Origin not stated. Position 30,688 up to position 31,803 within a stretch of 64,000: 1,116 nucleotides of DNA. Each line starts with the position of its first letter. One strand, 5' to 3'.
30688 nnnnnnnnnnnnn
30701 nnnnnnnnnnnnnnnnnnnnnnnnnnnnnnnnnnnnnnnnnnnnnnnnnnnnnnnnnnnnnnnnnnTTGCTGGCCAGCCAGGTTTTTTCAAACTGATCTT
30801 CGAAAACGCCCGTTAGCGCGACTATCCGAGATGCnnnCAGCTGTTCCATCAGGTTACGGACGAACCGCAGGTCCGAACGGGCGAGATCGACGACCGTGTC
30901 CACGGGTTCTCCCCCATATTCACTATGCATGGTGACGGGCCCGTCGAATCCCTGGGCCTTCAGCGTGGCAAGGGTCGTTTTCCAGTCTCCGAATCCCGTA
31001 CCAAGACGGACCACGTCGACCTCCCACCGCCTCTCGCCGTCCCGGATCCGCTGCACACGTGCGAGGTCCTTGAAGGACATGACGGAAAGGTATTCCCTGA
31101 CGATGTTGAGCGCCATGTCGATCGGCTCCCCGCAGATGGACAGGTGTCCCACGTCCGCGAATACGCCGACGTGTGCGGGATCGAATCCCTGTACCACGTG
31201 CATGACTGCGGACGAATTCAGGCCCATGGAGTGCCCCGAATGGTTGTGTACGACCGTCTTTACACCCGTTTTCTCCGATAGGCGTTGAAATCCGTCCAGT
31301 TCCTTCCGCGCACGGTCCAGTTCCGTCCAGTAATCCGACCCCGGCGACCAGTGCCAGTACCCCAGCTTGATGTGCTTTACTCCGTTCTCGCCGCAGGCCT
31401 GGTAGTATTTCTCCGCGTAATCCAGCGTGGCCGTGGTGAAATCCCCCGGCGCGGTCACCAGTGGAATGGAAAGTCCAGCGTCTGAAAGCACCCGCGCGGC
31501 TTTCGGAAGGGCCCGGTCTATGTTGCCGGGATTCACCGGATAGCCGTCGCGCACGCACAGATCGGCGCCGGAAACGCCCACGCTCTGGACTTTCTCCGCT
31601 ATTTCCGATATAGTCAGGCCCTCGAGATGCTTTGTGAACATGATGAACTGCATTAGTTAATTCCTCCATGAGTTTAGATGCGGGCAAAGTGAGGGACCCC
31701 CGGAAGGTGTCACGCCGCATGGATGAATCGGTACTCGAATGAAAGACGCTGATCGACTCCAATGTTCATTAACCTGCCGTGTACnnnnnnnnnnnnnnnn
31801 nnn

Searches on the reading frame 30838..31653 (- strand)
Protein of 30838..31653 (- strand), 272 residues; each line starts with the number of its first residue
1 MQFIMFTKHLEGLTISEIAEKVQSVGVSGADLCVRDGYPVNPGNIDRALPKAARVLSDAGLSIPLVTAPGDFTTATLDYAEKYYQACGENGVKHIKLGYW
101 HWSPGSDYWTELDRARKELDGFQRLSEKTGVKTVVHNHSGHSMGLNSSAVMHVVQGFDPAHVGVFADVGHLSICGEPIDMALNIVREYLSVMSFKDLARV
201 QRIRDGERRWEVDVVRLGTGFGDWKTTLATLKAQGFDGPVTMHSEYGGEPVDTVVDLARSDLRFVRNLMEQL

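Call 4: search_protein_families(library=pfam, proteins=[window:30838-31653:-], max_evalue=1)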
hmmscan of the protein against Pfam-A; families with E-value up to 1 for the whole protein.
window:30838-31653:- (272 aa): 1 family
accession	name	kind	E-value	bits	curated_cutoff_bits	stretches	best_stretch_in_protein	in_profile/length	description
PF01261.30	AP_endonuc_2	-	1.9e-16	61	31.1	1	21-267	3-248/249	Xylose isomerase-like TIM barrel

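Call 5: search_protein_families(library=ncbifam, proteins=[window:30838-31653:-], max_evalue=1)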
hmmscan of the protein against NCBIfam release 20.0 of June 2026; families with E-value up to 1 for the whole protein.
window:30838-31653:- (272 aa): 7 families
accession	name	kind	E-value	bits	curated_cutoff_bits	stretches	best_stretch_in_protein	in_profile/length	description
TIGR04379.1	myo_inos_iolE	equivalog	0.00024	20.7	290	1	112-241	128-263/290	myo-inosose-2 dehydratase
NF009688.0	PRK13209.1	subfamily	0.0012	17.9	317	1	116-242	137-254/286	L-ribulose-5-phosphate 3-epimerase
NF009689.0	PRK13210.1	subfamily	0.0051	16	200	1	150-243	166-257/286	L-ribulose-5-phosphate 3-epimerase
TIGR00542.1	hxl6Piso_put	equivalog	0.014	14.8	272.15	1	155-255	170-262/279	L-ribulose-5-phosphate 3-epimerase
NF041099.2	keto_glucon_epim_IolO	equivalog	0.16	11.3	300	0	149-239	166-241/269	5-keto-L-gluconate epimerase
NF009526.0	PRK12888.1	equivalog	0.2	11.1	364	1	128-202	202-273/301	4-hydroxybenzoate octaprenyltransferase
NF004598.0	PRK05932.1-5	equivalog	0.23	10.2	621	1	149-203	206-266/504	RNA polymerase factor sigma-54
